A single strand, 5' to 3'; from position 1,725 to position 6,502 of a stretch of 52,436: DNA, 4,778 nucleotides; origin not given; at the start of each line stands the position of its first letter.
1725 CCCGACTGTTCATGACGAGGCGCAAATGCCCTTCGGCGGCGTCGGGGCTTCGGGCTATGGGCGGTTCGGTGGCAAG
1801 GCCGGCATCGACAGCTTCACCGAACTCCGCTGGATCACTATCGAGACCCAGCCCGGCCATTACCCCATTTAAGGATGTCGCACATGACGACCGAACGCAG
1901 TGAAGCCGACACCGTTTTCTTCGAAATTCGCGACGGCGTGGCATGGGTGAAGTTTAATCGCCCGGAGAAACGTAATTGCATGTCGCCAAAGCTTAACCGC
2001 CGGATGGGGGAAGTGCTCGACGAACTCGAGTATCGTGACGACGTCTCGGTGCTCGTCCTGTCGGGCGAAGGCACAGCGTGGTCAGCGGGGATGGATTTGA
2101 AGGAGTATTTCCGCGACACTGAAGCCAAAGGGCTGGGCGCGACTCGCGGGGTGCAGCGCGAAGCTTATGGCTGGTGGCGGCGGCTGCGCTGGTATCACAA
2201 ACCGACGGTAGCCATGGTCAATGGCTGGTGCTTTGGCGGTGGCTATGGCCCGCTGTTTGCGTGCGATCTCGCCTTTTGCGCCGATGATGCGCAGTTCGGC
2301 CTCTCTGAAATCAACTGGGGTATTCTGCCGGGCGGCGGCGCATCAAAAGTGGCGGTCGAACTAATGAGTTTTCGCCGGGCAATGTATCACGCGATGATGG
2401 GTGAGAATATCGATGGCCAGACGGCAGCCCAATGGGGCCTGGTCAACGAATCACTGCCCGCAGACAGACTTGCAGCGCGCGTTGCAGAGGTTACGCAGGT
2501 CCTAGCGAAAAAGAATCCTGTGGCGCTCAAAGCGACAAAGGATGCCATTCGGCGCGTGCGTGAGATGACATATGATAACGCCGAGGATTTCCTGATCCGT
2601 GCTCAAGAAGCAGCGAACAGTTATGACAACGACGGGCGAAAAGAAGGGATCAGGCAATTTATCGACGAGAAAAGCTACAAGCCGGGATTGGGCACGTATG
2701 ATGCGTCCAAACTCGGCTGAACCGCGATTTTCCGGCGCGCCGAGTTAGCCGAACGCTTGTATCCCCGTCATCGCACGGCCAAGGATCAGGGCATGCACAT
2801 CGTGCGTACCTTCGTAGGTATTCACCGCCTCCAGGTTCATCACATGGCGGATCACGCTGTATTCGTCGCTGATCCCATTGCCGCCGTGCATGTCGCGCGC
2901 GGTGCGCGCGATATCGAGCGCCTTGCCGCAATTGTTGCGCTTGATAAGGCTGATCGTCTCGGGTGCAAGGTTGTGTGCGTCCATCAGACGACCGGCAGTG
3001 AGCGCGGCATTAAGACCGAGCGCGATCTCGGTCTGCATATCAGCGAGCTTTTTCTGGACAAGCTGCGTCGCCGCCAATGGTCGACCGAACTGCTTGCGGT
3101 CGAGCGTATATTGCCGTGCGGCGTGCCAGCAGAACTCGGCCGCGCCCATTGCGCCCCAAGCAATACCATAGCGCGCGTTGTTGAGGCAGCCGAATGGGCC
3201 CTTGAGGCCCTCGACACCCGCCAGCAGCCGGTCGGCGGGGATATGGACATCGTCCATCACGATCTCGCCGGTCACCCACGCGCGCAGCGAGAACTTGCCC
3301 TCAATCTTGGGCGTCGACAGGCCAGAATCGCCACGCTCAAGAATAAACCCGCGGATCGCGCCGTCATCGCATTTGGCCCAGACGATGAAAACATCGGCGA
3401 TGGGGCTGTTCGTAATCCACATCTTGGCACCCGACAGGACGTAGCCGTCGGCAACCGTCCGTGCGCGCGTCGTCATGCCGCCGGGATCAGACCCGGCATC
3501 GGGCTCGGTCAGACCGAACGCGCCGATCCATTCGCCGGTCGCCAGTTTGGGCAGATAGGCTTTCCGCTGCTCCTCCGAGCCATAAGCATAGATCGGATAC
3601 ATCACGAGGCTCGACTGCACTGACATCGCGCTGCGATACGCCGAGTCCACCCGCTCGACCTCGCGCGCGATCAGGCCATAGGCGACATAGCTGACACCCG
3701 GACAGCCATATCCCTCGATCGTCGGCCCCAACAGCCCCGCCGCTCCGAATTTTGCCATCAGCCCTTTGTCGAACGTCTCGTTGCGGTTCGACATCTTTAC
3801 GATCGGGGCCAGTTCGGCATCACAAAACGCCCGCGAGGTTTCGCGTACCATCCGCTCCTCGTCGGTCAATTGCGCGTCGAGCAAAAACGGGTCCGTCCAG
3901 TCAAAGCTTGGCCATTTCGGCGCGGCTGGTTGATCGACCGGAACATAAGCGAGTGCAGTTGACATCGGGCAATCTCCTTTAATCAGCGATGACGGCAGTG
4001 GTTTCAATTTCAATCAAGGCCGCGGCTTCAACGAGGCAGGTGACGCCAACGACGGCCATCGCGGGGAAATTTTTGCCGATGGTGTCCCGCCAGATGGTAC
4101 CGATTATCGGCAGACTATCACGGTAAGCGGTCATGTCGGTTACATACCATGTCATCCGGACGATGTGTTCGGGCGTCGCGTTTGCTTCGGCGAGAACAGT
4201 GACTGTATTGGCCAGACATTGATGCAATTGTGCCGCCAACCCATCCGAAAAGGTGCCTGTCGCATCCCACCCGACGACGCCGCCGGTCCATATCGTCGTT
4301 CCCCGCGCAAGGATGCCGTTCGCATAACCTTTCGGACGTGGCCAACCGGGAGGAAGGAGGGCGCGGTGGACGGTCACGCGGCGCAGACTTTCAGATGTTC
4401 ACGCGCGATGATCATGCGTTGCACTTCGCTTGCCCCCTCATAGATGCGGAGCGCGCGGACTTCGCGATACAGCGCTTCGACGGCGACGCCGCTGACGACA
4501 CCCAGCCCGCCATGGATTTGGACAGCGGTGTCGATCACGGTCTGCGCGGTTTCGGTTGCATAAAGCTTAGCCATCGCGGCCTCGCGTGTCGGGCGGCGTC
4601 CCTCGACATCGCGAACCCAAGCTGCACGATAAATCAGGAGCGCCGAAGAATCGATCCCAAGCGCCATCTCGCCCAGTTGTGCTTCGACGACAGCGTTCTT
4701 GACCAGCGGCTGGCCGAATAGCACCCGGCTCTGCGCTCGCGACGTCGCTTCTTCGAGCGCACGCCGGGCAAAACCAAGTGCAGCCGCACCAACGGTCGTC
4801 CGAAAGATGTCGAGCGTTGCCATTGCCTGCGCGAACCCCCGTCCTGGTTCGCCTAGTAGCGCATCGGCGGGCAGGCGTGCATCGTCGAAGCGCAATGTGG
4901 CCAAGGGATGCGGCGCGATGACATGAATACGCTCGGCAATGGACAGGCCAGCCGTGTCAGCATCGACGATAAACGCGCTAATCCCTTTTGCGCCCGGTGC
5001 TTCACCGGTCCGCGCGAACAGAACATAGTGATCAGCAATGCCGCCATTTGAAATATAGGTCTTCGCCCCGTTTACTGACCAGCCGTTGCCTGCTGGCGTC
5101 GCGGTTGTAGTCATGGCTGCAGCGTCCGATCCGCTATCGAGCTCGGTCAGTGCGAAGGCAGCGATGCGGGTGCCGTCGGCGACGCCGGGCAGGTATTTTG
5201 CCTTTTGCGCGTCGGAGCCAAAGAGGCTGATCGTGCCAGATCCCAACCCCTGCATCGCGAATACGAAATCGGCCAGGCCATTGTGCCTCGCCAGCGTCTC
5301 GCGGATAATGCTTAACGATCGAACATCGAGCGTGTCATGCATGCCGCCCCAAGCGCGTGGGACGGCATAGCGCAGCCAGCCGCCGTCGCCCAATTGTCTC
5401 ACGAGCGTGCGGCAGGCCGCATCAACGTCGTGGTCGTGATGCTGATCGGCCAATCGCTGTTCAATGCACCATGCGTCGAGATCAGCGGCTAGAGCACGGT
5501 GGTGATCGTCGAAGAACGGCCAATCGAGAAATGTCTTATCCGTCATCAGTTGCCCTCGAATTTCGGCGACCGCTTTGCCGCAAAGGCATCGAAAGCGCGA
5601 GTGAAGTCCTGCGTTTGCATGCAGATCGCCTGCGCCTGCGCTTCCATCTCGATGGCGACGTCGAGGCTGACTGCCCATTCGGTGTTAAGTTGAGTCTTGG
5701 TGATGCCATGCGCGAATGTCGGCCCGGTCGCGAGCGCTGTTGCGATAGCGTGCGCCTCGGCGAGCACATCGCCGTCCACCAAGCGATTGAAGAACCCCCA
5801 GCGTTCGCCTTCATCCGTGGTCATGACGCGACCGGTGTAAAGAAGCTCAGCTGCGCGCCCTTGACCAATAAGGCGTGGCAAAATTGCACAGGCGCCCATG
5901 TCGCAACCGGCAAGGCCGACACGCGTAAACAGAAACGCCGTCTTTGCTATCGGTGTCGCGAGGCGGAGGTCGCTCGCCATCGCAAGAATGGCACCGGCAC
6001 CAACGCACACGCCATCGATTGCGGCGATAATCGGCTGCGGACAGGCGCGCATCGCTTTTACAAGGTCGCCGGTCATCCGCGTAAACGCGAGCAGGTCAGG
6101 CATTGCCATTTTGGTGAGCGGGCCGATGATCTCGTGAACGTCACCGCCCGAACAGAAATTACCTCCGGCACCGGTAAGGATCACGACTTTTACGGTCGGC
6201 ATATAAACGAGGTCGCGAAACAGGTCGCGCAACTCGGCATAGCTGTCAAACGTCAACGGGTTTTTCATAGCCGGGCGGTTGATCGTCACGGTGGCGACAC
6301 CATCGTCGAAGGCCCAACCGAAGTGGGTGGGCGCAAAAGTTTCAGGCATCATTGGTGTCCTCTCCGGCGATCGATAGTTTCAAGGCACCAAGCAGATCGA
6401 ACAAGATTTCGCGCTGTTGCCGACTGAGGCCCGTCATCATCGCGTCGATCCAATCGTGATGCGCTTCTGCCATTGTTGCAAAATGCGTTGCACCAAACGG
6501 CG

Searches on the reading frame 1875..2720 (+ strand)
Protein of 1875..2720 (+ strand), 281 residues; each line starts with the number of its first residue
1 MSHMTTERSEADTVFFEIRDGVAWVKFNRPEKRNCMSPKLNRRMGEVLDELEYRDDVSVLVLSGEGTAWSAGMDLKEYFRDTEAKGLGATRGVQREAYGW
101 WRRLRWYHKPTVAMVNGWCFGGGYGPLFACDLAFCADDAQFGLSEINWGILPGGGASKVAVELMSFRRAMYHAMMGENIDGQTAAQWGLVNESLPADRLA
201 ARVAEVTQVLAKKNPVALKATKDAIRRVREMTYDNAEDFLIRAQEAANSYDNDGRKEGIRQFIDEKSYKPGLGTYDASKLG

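Call 8: search_protein_families(library=pfam, proteins=[window:1875-2720:+], max_evalue=0.0001)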
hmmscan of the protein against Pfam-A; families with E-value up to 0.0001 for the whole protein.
window:1875-2720:+ (281 aa): 2 families
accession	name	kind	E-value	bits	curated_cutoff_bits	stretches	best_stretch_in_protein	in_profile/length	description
PF00378.25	ECH_1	-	1.9e-47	162.1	27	1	17-266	1-244/251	Enoyl-CoA hydratase/isomerase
PF16113.10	ECH_2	-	1.1e-28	101.2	27.2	1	23-201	2-179/335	Enoyl-CoA hydratase/isomerase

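Call 57: search_protein_families(library=ncbifam, proteins=[window:1875-2720:+], max_evalue=1e-10)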
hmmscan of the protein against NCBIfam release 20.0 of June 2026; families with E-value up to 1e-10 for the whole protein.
window:1875-2720:+ (281 aa): 66 families (the best 25 are shown)
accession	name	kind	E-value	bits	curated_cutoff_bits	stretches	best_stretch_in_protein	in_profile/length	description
NF006588.0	PRK09120.1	equivalog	1.6e-137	457.2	276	1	9-278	5-275/276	p-hydroxycinnamoyl CoA hydratase/lyase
NF051848.1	EnCoAHydtEchA19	equivalog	2e-46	158.6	400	1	16-266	4-251/258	enoyl-CoA hydratase EchA19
NF042430.2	EnCoAhydt_DpgD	equivalog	1.1e-44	152.8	400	1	18-266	3-251/258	enoyl-CoA-hydratase DpgD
NF007239.0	PRK09674.1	equivalog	1.8e-42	145.6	371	1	14-266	6-250/257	2,3-dehydroadipyl-CoA hydratase PaaF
NF004840.0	PRK06190.1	equivalog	2.3e-39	135.6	253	1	12-259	4-244/260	enoyl-CoA hydratase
NF006008.0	PRK08139.1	equivalog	2.9e-39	135.2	313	1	5-266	4-259/266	enoyl-CoA hydratase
NF006100.0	PRK08252.1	subfamily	3.6e-38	131.6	282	1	11-266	2-247/254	crotonase/enoyl-CoA hydratase family protein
NF005126.0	PRK06563.1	subfamily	6.3e-38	130.6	261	1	9-266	4-256/263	crotonase/enoyl-CoA hydratase family protein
NF006007.0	PRK08138.1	subfamily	2e-37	129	355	1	18-266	14-254/261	enoyl-CoA hydratase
NF005073.0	PRK06495.1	subfamily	3.8e-37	128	296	1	13-240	5-226/257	enoyl-CoA hydratase/isomerase family protein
NF005803.0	PRK07658.1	equivalog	3.9e-37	128.1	313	1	15-266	5-250/257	enoyl-CoA hydratase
NF004634.0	PRK05980.1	equivalog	4.2e-37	127.9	375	1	11-266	2-256/263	crotonase/enoyl-CoA hydratase family protein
NF004796.0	PRK06144.1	subfamily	4.3e-37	128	272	1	7-267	3-256/262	enoyl-CoA hydratase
NF005699.0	PRK07509.1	equivalog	3.3e-36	125.3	249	1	12-232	4-225/267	crotonase/enoyl-CoA hydratase family protein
NF004781.0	PRK06127.1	subfamily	7.9e-36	124.1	291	1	4-266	3-262/269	enoyl-CoA hydratase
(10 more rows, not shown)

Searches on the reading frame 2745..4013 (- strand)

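Call 8: search_protein_families(library=pfam, proteins=[window:2745-4013:-], max_evalue=0.0001)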
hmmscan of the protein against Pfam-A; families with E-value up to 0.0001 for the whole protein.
window:2745-4013:- (422 aa): 4 families
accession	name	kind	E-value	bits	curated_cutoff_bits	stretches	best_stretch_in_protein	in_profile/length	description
PF02771.21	Acyl-CoA_dh_N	-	2.6e-34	118.4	22.9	1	50-161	1-113/113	Acyl-CoA dehydrogenase, N-terminal domain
PF00441.29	Acyl-CoA_dh_1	-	1.8e-30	106.5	22.4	1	269-415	3-149/150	Acyl-CoA dehydrogenase, C-terminal domain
PF02770.24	Acyl-CoA_dh_M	-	1.2e-20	73.9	33.3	1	165-256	1-97/97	Acyl-CoA dehydrogenase, middle domain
PF08028.16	Acyl-CoA_dh_2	-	1.7e-05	25.6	22.7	1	283-403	2-132/134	Acyl-CoA dehydrogenase, C-terminal domain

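Call 57: search_protein_families(library=ncbifam, proteins=[window:2745-4013:-], max_evalue=1e-10)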
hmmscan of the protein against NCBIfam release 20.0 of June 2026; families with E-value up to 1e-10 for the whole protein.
window:2745-4013:- (422 aa): 15 families
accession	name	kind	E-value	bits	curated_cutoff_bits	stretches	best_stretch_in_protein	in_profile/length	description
NF052270.1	Staph_DH_FadE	equivalog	9.3e-69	232.1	600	1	46-421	18-399/400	acyl-CoA dehydrogenase FadE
NF058590.1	AcCoDHFadEBacil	equivalog_domain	3.4e-66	224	600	1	47-330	19-306/586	acyl-CoA dehydrogenase FadE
NF042972.1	AcrlCoAredClosAcrC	equivalog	1.5e-63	214.8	640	1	46-415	2-376/378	acryloyl-CoA reductase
NF045552.1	GlutCoADH_Des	equivalog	5.4e-59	200.3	470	1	46-413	2-377/387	glutaryl-CoA dehydrogenase Acd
NF042439.1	SulpropCoADesulf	equivalog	1.6e-45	155.5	600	1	59-406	3-361/379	3-sulfinopropanoyl-CoA desulfinase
NF053553.1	prodigi_MBC_PigA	equivalog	8.8e-42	143.6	500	1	46-415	2-379/381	prodigiosin MBC biosynthesis dehydrogenase PigA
NF043006.1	CyhCrbnylCoADH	equivalog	8.7e-40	136.9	650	1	50-415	5-375/380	cyclohexane-1-carbonyl-CoA dehydrogenase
NF045652.1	ProlPCPDhRedW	equivalog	1.7e-38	132.4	650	1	55-383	6-342/376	L-prolyl-[peptidyl-carrier protein] dehydrogenase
TIGR03207.1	cyc_hxne_CoA_dh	equivalog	8.2e-30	103.8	575.35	1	50-413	2-369/372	cyclohexanecarboxyl-CoA dehydrogenase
NF008997.0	PRK12341.1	equivalog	6.8e-28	97.8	537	1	46-415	2-376/382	acyl-CoA dehydrogenase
NF002885.1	PRK03354.1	equivalog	1.8e-25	89.8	540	1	144-415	99-373/378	crotonobetainyl-CoA dehydrogenase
NF007000.1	PRK09463.1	subfamily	7.3e-22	77.5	600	1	60-382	47-399/726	acyl-CoA dehydrogenase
NF009586.0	PRK13026.1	subfamily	3.8e-17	61.9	608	1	141-382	171-434/777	acyl-CoA dehydrogenase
TIGR03204.1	pimC_large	equivalog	1e-15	57.5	623.85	1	101-330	62-291/395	pimeloyl-CoA dehydrogenase large subunit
TIGR03203.1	pimD_small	equivalog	1.2e-15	57.5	652.7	1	75-408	32-369/378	pimeloyl-CoA dehydrogenase small subunit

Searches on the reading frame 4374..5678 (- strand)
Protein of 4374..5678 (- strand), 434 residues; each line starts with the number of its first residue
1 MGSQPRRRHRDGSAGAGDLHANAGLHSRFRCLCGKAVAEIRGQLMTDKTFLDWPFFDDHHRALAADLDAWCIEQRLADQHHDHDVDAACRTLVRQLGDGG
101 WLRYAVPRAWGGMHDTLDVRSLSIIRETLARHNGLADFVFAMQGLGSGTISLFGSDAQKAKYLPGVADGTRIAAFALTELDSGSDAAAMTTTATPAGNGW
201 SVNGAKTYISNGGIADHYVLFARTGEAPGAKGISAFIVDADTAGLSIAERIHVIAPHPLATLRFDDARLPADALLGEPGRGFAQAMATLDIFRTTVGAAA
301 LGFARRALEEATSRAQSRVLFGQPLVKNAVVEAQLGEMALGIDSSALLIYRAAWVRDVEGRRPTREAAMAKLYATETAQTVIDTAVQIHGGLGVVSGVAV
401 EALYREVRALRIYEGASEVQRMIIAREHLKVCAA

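Call 8: search_protein_families(library=pfam, proteins=[window:4374-5678:-], max_evalue=0.0001)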
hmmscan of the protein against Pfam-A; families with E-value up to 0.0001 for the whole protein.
window:4374-5678:- (434 aa): 4 families
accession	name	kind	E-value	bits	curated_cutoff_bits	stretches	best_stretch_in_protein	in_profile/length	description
PF00441.29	Acyl-CoA_dh_1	-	2e-43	148.6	22.4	1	279-427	1-148/150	Acyl-CoA dehydrogenase, C-terminal domain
PF02770.24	Acyl-CoA_dh_M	-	3.4e-21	75.7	33.3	1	174-266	1-96/97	Acyl-CoA dehydrogenase, middle domain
PF02771.21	Acyl-CoA_dh_N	-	4.3e-15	56.5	22.9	1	58-169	2-112/113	Acyl-CoA dehydrogenase, N-terminal domain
PF08028.16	Acyl-CoA_dh_2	-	1.9e-14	54.5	22.7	1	295-417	2-133/134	Acyl-CoA dehydrogenase, C-terminal domain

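Call 57: search_protein_families(library=ncbifam, proteins=[window:4374-5678:-], max_evalue=1e-10)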
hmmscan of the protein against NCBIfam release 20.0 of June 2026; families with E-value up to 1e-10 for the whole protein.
window:4374-5678:- (434 aa): 19 families
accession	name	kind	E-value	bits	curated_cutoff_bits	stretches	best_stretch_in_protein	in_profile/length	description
NF042972.1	AcrlCoAredClosAcrC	equivalog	2.7e-79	266.6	640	1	91-429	40-377/378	acryloyl-CoA reductase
NF058590.1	AcCoDHFadEBacil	equivalog_domain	2.3e-67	227.9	600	1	56-430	21-412/586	acyl-CoA dehydrogenase FadE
NF043006.1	CyhCrbnylCoADH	equivalog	1.4e-65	221.8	650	1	91-428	39-375/380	cyclohexane-1-carbonyl-CoA dehydrogenase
NF045552.1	GlutCoADH_Des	equivalog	1e-57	196.1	470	1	81-431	31-382/387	glutaryl-CoA dehydrogenase Acd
NF042439.1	SulpropCoADesulf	equivalog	4.4e-56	190.3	600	1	85-430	22-372/379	3-sulfinopropanoyl-CoA desulfinase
NF053553.1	prodigi_MBC_PigA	equivalog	1.5e-55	188.9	500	1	90-427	39-378/381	prodigiosin MBC biosynthesis dehydrogenase PigA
NF045652.1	ProlPCPDhRedW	equivalog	4.9e-55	186.9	650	1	74-427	17-372/376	L-prolyl-[peptidyl-carrier protein] dehydrogenase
NF008997.0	PRK12341.1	equivalog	1.1e-51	176.1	537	1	87-430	37-378/382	acyl-CoA dehydrogenase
TIGR03207.1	cyc_hxne_CoA_dh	equivalog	2e-49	168.3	575.35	1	62-428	7-371/372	cyclohexanecarboxyl-CoA dehydrogenase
NF002885.1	PRK03354.1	equivalog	1.2e-42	146.3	540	1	90-430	40-375/378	crotonobetainyl-CoA dehydrogenase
NF052270.1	Staph_DH_FadE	equivalog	2.5e-32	112.1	600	1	134-427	101-392/400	acyl-CoA dehydrogenase FadE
TIGR03203.1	pimD_small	equivalog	6.3e-27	94.6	652.7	1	96-401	46-349/378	pimeloyl-CoA dehydrogenase small subunit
NF007000.1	PRK09463.1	subfamily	5.4e-26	91.1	600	1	55-399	50-403/726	acyl-CoA dehydrogenase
TIGR03204.1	pimC_large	equivalog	2.7e-23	82.5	623.85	1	72-427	27-391/395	pimeloyl-CoA dehydrogenase large subunit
NF009586.0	PRK13026.1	subfamily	7.8e-21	74.1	608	1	95-399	116-438/777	acyl-CoA dehydrogenase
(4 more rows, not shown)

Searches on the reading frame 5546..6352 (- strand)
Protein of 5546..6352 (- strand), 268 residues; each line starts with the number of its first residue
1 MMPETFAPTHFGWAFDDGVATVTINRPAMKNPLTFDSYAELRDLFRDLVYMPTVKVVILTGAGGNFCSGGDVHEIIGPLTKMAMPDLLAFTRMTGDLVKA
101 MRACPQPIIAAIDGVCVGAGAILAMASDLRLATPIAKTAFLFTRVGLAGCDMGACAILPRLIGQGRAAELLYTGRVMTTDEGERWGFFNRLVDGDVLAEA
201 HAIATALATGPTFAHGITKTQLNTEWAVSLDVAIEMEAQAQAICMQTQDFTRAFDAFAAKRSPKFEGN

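Call 8: search_protein_families(library=pfam, proteins=[window:5546-6352:-], max_evalue=0.0001)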
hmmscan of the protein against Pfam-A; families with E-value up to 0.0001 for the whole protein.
window:5546-6352:- (268 aa): 2 families
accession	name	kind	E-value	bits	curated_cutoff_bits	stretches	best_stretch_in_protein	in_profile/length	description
PF00378.25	ECH_1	-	1.8e-39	136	27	1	16-267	3-250/251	Enoyl-CoA hydratase/isomerase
PF16113.10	ECH_2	-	3.4e-24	86.4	27.2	1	20-199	2-179/335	Enoyl-CoA hydratase/isomerase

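Call 57: search_protein_families(library=ncbifam, proteins=[window:5546-6352:-], max_evalue=1e-10)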
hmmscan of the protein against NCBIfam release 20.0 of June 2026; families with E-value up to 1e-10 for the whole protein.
window:5546-6352:- (268 aa): 63 families (the best 25 are shown)
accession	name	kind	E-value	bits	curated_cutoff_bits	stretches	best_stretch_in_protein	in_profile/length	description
NF006107.0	PRK08258.1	equivalog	5.7e-142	471.9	330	1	4-268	12-277/277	enoyl-CoA hydratase family protein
NF006699.0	PRK09245.1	subfamily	1.4e-49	168.8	354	1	17-267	11-265/266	crotonase/enoyl-CoA hydratase family protein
TIGR02280.1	PaaB1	equivalog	2.9e-47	161.3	345.15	1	15-267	5-255/256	2-(1,2-epoxy-1,2-dihydrophenyl)acetyl-CoA isomerase PaaG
NF046063.1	oxepin_alt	equivalog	7.7e-43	146.8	300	1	17-264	8-254/254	oxepin-CoA hydrolase, alternative type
NF005802.0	PRK07657.1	equivalog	2.7e-42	145.1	363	1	16-267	11-259/260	enoyl-CoA hydratase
NF004794.0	PRK06142.1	equivalog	3.8e-41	141.5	308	1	15-267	12-272/273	crotonase/enoyl-CoA hydratase family protein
NF004635.0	PRK05981.1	equivalog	3.8e-41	141.4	351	1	13-268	8-266/266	enoyl-CoA hydratase/isomerase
NF004796.0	PRK06144.1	subfamily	9.1e-41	140.1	272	1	14-268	13-262/262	enoyl-CoA hydratase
NF005699.0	PRK07509.1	equivalog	3e-40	138.5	249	1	16-266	11-262/267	crotonase/enoyl-CoA hydratase family protein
NF051848.1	EnCoAHydtEchA19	equivalog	4.1e-40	138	400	1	18-267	9-257/258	enoyl-CoA hydratase EchA19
NF004475.0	PRK05809.1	subfamily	4.7e-40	137.7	394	1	16-266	11-258/260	short-chain-enoyl-CoA hydratase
NF006007.0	PRK08138.1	subfamily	1.1e-39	136.4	355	1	16-267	15-260/261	enoyl-CoA hydratase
NF004857.0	PRK06210.1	equivalog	1.7e-39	135.9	341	1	16-267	16-274/275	enoyl-CoA hydratase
NF004519.0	PRK05864.1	equivalog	2.2e-38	132.2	337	1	18-266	19-273/276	enoyl-CoA hydratase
NF005700.0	PRK07511.1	subfamily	6e-38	130.9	274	1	19-266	13-259/260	enoyl-CoA hydratase family protein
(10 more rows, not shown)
